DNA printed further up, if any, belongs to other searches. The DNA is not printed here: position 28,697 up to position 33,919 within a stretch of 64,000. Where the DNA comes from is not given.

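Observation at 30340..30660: Catalytically dead LECT2/M23-peptidase-like domain inside a giant adhesion-type protein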

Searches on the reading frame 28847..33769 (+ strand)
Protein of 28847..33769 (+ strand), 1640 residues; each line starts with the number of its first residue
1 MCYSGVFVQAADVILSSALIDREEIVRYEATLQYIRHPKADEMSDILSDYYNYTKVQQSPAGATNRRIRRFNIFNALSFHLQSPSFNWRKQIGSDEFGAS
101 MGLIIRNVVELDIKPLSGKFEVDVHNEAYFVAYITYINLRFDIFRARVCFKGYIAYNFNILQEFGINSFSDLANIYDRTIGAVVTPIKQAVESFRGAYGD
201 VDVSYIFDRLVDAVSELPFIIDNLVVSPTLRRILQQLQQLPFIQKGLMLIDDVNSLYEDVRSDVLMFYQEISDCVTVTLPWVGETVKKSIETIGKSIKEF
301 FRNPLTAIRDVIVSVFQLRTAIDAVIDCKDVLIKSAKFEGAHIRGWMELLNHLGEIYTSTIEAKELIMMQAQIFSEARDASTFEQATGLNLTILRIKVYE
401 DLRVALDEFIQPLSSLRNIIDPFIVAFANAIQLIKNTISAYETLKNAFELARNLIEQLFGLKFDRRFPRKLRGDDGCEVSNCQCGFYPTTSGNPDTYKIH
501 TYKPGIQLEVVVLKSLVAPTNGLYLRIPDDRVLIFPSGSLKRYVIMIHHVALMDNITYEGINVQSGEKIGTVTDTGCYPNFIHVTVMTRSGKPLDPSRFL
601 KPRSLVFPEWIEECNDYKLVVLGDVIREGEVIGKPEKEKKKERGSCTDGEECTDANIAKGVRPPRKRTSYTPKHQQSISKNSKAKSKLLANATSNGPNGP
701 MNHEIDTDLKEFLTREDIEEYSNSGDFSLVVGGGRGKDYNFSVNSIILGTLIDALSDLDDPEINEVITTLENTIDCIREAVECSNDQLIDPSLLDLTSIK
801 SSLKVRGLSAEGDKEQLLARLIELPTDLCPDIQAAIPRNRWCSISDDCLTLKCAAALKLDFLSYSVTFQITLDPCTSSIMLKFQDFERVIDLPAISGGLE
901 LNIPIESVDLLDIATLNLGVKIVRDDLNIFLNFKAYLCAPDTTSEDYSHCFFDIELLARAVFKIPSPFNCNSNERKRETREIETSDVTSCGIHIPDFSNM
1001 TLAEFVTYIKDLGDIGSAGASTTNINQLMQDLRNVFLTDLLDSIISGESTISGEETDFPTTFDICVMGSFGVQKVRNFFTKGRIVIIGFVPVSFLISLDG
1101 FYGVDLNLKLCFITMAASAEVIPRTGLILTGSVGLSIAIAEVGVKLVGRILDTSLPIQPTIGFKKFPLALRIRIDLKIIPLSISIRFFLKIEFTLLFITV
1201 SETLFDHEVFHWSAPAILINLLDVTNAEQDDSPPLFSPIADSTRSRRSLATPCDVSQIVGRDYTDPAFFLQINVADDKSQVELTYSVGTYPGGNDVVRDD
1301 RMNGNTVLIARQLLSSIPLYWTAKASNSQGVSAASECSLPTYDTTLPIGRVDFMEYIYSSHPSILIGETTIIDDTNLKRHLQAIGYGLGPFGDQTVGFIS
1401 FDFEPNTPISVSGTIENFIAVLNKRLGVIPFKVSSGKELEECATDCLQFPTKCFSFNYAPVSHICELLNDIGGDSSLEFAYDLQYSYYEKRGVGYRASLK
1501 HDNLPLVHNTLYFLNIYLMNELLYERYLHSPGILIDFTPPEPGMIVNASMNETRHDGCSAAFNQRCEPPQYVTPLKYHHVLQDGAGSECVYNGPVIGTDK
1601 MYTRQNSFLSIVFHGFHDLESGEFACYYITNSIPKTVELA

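Call 4: search_protein_families(library=pfam, proteins=[window:28847-33769:+], max_evalue=1)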
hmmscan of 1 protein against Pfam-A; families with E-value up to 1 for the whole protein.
window:28847-33769:+ (1640 aa): 5 families
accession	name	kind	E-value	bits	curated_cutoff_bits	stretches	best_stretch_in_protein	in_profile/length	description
PF00024.32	PAN_1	-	3.6e-06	27.2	21.4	1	1433-1490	18-74/76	PAN domain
PF02037.33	SAP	-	0.013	15.5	23.9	1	800-823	11-34/37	SAP domain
PF21587.3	AP5B1_N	-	0.033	14.9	21.2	1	811-835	14-38/71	AP-5 complex subunit beta-1, N-terminal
PF01551.29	Peptidase_M23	-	0.11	13.2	28.7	0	557-596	57-96/96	Peptidase family M23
PF21822.3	Phage_TAC_15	-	0.18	12.7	22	0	735-781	40-85/127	Phage tail assembly chaperone protein, TAC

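Call 7: find_homologous_proteins(query=window:28847-33769:+, max_evalue=0.001)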
Query window:28847-33769:+ (1640 aa): 16 proteins with E <= 0.001 among 8000 candidates.
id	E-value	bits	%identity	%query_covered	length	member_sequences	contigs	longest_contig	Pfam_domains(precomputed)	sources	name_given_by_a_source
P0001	0.0e+0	2551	67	99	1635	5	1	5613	-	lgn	-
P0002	0.0e+0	2392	64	97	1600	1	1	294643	-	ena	-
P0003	0.0e+0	2363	63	96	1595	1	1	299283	-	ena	-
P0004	0.0e+0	2308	62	99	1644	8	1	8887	PF00024.33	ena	-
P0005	0.0e+0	2279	62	96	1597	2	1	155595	PF00024.33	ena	-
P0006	0.0e+0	2257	62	97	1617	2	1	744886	PF00024.33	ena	-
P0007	0.0e+0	2222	59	96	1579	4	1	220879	-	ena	-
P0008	0.0e+0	2218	61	97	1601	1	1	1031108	PF00024.33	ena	-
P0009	0.0e+0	2211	60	96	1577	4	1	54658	-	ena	-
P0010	0.0e+0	2175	59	99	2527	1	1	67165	PF01347.29,PF00024.33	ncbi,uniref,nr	ncbi:hypothetical protein LOD99_10427 [Oopsacas minuta]|uniref:Apple domain-containing protein n=1 T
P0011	0.0e+0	2085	58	96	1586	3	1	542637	PF00024.33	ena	-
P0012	0.0e+0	1841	50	98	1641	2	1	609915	-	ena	-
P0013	3.5e-119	417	26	84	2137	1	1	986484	PF01347.29,PF13646.13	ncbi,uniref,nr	ncbi:unnamed protein product [Mytilus coruscus]|uniref:Vitellogenin domain-containing protein n=1 Ta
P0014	7.0e-83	297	31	37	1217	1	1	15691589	PF01347.29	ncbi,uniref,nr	ncbi:uncharacterized protein LOC119724045 [Patiria miniata]|uniref:Vitellogenin domain-containing pr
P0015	1.6e-77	279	31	37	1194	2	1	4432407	PF01347.29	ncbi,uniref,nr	ncbi:PREDICTED: uncharacterized protein LOC109465393 [Branchiostoma belcheri]|uniref:Uncharacterized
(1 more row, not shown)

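Call 51: search_solved_structures(query=A3, max_evalue=1, show_alignments=0)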
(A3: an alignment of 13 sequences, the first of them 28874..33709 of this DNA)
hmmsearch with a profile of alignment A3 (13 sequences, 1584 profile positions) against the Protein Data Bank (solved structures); distinct sequences matched with E-value up to 1: 2.
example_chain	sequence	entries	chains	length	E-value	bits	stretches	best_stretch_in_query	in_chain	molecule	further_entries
4f2d_A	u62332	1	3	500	0.84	9.6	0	660-729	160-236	L-arabinose isomerase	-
2ajt_A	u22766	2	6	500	0.84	9.6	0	660-729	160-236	L-arabinose isomerase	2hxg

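Call 59: search_protein_families(library=pfam, proteins=[P0010], max_evalue=0.01)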
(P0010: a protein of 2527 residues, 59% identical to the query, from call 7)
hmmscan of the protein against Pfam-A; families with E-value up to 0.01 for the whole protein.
P0010 (2527 aa): 4 families
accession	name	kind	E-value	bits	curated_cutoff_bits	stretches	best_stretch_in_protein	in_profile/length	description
PF01347.28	Vitellogenin_N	-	1.8e-07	30.6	24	1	389-518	405-523/590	Lipoprotein amino terminal region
PF00024.32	PAN_1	-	9.2e-06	25.9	21.4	1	1882-1954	3-74/76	PAN domain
PF13646.12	HEAT_2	-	3.5e-05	24.4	27.7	1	478-544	20-84/88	HEAT repeats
PF24893.1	DUF7743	-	0.00033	20.8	27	0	2161-2205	1-43/120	Domain of unknown function (DUF7743)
